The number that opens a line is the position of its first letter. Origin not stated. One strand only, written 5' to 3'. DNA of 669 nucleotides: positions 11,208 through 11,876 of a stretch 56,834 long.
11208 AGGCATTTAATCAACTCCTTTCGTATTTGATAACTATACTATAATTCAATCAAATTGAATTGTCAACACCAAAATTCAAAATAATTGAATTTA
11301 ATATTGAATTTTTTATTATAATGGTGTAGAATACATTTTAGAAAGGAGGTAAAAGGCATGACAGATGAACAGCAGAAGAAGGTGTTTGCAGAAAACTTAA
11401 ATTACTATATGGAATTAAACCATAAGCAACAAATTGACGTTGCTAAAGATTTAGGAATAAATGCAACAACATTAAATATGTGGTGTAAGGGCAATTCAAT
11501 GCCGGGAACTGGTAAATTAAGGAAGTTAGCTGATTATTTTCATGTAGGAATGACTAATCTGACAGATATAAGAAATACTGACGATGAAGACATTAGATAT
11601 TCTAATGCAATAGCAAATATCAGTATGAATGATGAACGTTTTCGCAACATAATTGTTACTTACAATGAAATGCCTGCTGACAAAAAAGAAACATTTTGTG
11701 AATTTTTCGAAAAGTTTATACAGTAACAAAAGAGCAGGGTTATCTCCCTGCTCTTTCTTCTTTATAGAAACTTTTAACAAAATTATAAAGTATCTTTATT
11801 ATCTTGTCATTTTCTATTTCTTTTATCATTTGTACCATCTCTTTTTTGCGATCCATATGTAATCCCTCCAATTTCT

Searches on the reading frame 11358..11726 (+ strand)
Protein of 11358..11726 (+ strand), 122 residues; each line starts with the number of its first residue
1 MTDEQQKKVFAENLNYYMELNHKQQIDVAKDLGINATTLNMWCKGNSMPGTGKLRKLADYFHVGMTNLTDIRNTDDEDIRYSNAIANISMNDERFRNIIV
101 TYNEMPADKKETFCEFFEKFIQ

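Call 6: search_protein_families(library=pfam, proteins=[window:11358-11726:+], max_evalue=0.1)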
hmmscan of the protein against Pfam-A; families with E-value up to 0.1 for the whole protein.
window:11358-11726:+ (122 aa): 6 families
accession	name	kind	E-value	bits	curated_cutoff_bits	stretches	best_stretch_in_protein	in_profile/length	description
PF01381.28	HTH_3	-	5.4e-08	33.2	23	1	17-65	4-52/55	Helix-turn-helix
PF13443.12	HTH_26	-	0.00016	22.3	22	1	13-65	1-54/63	Cro/C1-type HTH DNA-binding domain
PF12844.13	HTH_19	-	0.00026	21.2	30.2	1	25-62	15-52/64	Helix-turn-helix domain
PF04218.19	CENP-B_N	-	0.013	15.6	21.2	0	27-44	27-44/53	CENP-B N-terminal DNA-binding domain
PF13560.12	HTH_31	-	0.043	14.6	27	1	27-64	19-57/64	Helix-turn-helix domain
PF02042.20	RWP-RK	-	0.049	14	29.3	0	22-47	12-37/49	RWP-RK domain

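Call 7: search_protein_families(library=phrogs, proteins=[window:11358-11726:+], max_evalue=0.1)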
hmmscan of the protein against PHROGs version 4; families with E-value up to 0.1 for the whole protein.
window:11358-11726:+ (122 aa): 18 families
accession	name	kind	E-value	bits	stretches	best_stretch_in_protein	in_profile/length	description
phrog_2967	-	transcription regulation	2.7e-15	57.5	1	1-113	2-113/225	transcriptional regulator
phrog_8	-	transcription regulation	1.1e-13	52.4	1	2-91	69-150/346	transcriptional regulator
phrog_4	-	transcription regulation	2.5e-08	34.3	1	3-65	126-188/400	transcriptional repressor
phrog_3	-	transcription regulation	4.9e-06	27.6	1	4-81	83-155/430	transcriptional repressor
phrog_36540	-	unknown function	2.6e-05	24.9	1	14-89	4-80/196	-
phrog_3037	-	transcription regulation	4.1e-05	24.5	1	27-100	33-109/189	transcriptional repressor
phrog_2328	-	transcription regulation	4.4e-05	24.3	1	6-76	12-82/128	transcriptional repressor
phrog_3949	-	transcription regulation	0.00013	23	1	19-62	23-66/161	transcriptional repressor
phrog_296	-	integration and excision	0.00072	19.3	1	3-60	221-279/626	DNA transposition protein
phrog_1994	-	DNA, RNA and nucleotide metabolism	0.0015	19.4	1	17-88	7-74/170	DNA binding protein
phrog_2439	-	transcription regulation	0.0018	18.2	1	11-68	9-66/367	transcriptional regulator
phrog_638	-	transcription regulation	0.0026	18.6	1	17-59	11-54/145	transcriptional regulator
phrog_35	-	transcription regulation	0.016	16.3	0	21-56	85-119/181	transcriptional repressor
phrog_38620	-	transcription regulation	0.019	15.8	1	13-73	5-67/174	transcriptional regulator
phrog_38149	-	unknown function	0.051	14.5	1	6-60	5-59/190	-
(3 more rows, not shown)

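Call 18: find_related_loci(query=window:11358-11726:+, collection=viral_contigs, flank=2500)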
Query window:11358-11726:+ (122 aa) in viral_contigs; peptide patterns used: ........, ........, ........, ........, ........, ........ (x = any residue, [..] = any of these).
122 stretches matched a pattern; 121 encode a relative of the query (tblastn E <= 1e-3); the best 80 are kept; 80 distinct loci.
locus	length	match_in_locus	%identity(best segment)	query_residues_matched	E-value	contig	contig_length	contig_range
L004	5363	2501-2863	66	1-121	4e-56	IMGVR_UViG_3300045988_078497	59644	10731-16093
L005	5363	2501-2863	66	1-121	6e-56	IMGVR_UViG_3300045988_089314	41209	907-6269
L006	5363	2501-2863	66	1-121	4e-56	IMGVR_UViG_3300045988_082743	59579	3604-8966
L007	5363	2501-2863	66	1-121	4e-56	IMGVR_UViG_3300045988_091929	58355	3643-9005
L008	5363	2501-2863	57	1-121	5e-48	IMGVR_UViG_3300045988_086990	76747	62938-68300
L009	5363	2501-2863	55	1-121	1e-47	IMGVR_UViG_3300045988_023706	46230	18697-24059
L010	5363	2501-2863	56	1-121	2e-47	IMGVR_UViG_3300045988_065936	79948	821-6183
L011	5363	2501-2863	56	1-121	2e-47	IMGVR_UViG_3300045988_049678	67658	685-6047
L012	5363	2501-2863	55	1-121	1e-47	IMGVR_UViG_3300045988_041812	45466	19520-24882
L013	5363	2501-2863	55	1-121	1e-47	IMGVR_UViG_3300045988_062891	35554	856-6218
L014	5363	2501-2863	55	1-121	1e-47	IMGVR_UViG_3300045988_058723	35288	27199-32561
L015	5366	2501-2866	58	1-121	1e-46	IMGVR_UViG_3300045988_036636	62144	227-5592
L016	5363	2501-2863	53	1-121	5e-46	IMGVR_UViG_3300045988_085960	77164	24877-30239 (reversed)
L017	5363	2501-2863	53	1-121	5e-46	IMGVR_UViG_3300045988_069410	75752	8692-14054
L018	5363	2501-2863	54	1-121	7e-46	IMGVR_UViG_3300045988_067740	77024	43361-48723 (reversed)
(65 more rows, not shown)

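Call 38: find_homologous_proteins(query=window:11358-11726:+, max_evalue=0.00001)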
Query window:11358-11726:+ (122 aa): 337 proteins with E <= 0.00001 among 344 candidates; the best 120 are listed.
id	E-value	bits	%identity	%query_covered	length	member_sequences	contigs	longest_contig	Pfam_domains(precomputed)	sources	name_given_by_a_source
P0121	8.8e-75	267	98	100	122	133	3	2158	PF01381.29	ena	-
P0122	1.8e-72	259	94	100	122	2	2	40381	PF01381.29,PF13443.13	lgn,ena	-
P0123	8.4e-72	257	93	100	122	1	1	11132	PF01381.29,PF13443.13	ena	-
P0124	9.8e-70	250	88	99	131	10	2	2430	PF01381.29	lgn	-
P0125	1.0e-68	247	89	99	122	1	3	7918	PF01381.29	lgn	-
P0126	2.2e-68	246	89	99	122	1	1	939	PF01381.29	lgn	-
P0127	2.3e-63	230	98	86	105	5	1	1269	PF01381.29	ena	-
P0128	4.1e-59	216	75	99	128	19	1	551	PF01381.29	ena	-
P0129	7.8e-59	215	75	99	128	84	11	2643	PF01381.29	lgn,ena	-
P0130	8.1e-58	212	74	99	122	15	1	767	PF01381.29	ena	-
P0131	4.2e-57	210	73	99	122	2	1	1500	PF01381.29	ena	-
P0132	8.7e-57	209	73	99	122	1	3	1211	PF01381.29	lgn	-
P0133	1.6e-55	205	71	99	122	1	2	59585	PF01381.29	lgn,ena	-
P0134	5.3e-54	200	72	99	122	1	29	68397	PF01381.29,PF13443.13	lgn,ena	-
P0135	1.9e-53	198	72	99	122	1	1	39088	PF01381.29,PF13443.13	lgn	-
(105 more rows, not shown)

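Call 49: predict_structure(alignment_id=A4)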
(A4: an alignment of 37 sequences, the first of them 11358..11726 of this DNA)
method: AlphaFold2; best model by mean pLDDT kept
length: 122 residues; sequences in the alignment: 37
mean_pLDDT: 90.5   pTM: 0.59
mean pLDDT of the five models: 90.5, 90.1, 89.9, 88.4, 87.1
residues with pLDDT >= 90: 95; 70-90: 21; 50-70: 6; < 50: 0
segments of 3 or more residues with pLDDT < 50: none
pLDDT, mean of each block of 10 residues (from residue 1): 91 94 93 96 96 95 92 67 84 92 95 93 82
secondary structure, 60 per line:
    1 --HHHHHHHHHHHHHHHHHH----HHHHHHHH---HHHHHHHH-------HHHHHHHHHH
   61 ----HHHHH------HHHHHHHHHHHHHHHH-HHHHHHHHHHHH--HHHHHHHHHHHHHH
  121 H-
elements in order: H3-20 H25-32 H36-43 H51-60 H65-69 H76-91 H93-104 H107-121

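Call 53: search_solved_structures(query=A4, max_evalue=0.01)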
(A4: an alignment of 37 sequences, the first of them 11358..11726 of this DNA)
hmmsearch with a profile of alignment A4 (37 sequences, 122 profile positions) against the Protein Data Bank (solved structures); distinct sequences matched with E-value up to 0.01: 2.
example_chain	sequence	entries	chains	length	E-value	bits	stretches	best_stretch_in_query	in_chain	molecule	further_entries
2kpj_A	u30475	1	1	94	7.8e-24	87.8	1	1-74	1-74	SOS-response transcriptional repressor, LexA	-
3op9_A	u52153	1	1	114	4.4e-05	27.3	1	8-91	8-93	Pli0006 protein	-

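Call 54: fold_search(model_id=the predicted structure, library=pdb)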
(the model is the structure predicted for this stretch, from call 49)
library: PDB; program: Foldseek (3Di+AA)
matches with E <= 10: 509; with E <= 0.001: 1
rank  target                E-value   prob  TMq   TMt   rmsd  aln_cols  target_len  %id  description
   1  2kpj_MODEL_1_A        4.6e-05  1.00  0.55  0.71   1.0        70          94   40  Solution Structure Of Protein SOS-response transcriptional repressor, LexA From Eubacterium rectale. Northeast (released 2009-11-17)
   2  3op9                  1.1e-03  1.00  0.47  0.54  13.5       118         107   19  Crystal structure of transcriptional regulator from Listeria innocua (released 2010-09-15)
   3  3omt_A                6.6e-03  1.00  0.45  0.78   2.1        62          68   24  Putative antitoxin component, CHU_2935 protein, from Xre family from Prevotella buccae. (released 2010-09-08)
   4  1y9q                  7.7e-03  1.00  0.51  0.36   1.3        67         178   21  Crystal Structure of HTH_3 family Transcriptional Regulator from Vibrio cholerae (released 2005-01-04)
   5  5juf                  1.4e-02  1.00  0.50  0.21  14.9       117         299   20  Crystal structure of the apo form of ComR from S. thermophilus. (released 2016-10-26)
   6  3vk0_B                1.7e-02  1.00  0.52  0.71   3.4        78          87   18  Crystal Structure of hypothetical transcription factor NHTF from Neisseria (released 2012-03-14)
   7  1zz6_A                1.8e-02  1.00  0.46  0.32   1.3        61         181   24  Crystal Structure of Apo-HppE (released 2005-07-26)
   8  6hu8                  1.8e-02  1.00  0.48  0.21  15.0       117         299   17  Apo form of the competence regulator ComR from Streptococcus vestibularis (released 2019-10-23)
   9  4ob4_A                2.1e-02  1.00  0.49  0.81   1.6        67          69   16  Structure of the S. venezulae BldD DNA-binding domain (released 2014-11-19)
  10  3qf3_A                2.1e-02  1.00  0.41  0.39   8.2       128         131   20  Crystal structure of EspR transcription factor from mycobacterium tuberculosis (released 2011-09-14)
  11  3omt_B                2.2e-02  1.00  0.44  0.78   2.1        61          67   24  Putative antitoxin component, CHU_2935 protein, from Xre family from Prevotella buccae. (released 2010-09-08)
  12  1zz7_B                2.3e-02  1.00  0.47  0.33   1.3        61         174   24  Crystal Structure of FeII HppE in Complex with Substrate form 1 (released 2005-07-26)
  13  2b5a_A                2.3e-02  1.00  0.51  0.79   1.5        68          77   13  C.BclI, Control Element of the BclI Restriction-Modification System (released 2006-01-03)
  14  1zz9_A                2.4e-02  1.00  0.50  0.32   1.2        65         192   23  Crystal Structure of FeII HppE (released 2005-07-26)
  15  2b5a_B                2.4e-02  1.00  0.52  0.83   1.3        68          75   13  C.BclI, Control Element of the BclI Restriction-Modification System (released 2006-01-03)
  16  1b0n_A                2.4e-02  1.00  0.52  0.60   8.2        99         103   13  SINR PROTEIN/SINI PROTEIN COMPLEX (released 1999-01-13)
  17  9sf2_A                2.7e-02  1.00  0.50  0.50   9.6       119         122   20  Phage Phi106 repressor in complex with AimX (released 2026-01-14)
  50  9iaq_D                5.8e-02  1.00  0.48  0.51   8.9       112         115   17  Arbitrium controls lysis-lysogeny through the activation of a small antirepressor protein in the majority of arbitrium (released 2026-01-14)
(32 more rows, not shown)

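Call 78: search_solved_structures(query=window:11358-11726:+, max_evalue=10, show_alignments=0)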
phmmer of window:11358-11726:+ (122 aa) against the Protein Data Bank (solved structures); distinct sequences matched with E-value up to 10: 7.
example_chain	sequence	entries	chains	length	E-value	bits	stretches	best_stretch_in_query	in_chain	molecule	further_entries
2kpj_A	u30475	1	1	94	3.1e-17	66.5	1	2-74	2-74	SOS-response transcriptional repressor, LexA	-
3op9_A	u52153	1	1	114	0.0019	22.1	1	9-75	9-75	Pli0006 protein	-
6m3d_C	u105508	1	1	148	0.035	18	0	9-47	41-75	Segmentation polarity homeobox protein engrailed,Segmentation polarity homeobox protein en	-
9iaq_A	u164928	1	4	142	0.055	17.4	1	16-82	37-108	HTH cro/C1-type domain-containing protein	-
3bs3_A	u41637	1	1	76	0.11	16.3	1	26-66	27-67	Putative DNA-binding protein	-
3omt_A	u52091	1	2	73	1.1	13.2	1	7-67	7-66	uncharacterized protein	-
2elh_A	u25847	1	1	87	1.3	12.9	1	24-46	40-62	CG11849-PA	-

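Call 79: search_protein_families(library=ncbifam, proteins=[window:11358-11726:+], max_evalue=0.01)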
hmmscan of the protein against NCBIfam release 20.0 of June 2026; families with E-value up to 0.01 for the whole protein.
window:11358-11726:+ (122 aa): 1 family
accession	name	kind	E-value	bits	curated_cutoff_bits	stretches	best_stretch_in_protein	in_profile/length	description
NF041951.1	phage_RstR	subfamily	8.1e-07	29.3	80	1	10-99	3-92/108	RstR family transcriptional repressor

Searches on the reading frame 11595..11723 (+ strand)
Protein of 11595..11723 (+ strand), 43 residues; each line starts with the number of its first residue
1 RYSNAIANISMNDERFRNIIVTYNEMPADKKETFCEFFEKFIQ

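Call 56: search_solved_structures(query=A3, max_evalue=10, show_alignments=2)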
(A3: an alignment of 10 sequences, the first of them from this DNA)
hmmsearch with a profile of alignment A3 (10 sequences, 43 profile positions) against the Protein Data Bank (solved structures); distinct sequences matched with E-value up to 10: 3.
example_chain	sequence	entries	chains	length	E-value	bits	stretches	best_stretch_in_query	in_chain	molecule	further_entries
9p9u_A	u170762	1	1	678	0.52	13.6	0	14-29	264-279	Epidermal growth factor receptor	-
7byy_A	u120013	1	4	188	0.7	13.2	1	31-40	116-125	Acetyltransferase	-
3swf_A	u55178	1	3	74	1.2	12.5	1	10-32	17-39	cGMP-gated cation channel alpha-1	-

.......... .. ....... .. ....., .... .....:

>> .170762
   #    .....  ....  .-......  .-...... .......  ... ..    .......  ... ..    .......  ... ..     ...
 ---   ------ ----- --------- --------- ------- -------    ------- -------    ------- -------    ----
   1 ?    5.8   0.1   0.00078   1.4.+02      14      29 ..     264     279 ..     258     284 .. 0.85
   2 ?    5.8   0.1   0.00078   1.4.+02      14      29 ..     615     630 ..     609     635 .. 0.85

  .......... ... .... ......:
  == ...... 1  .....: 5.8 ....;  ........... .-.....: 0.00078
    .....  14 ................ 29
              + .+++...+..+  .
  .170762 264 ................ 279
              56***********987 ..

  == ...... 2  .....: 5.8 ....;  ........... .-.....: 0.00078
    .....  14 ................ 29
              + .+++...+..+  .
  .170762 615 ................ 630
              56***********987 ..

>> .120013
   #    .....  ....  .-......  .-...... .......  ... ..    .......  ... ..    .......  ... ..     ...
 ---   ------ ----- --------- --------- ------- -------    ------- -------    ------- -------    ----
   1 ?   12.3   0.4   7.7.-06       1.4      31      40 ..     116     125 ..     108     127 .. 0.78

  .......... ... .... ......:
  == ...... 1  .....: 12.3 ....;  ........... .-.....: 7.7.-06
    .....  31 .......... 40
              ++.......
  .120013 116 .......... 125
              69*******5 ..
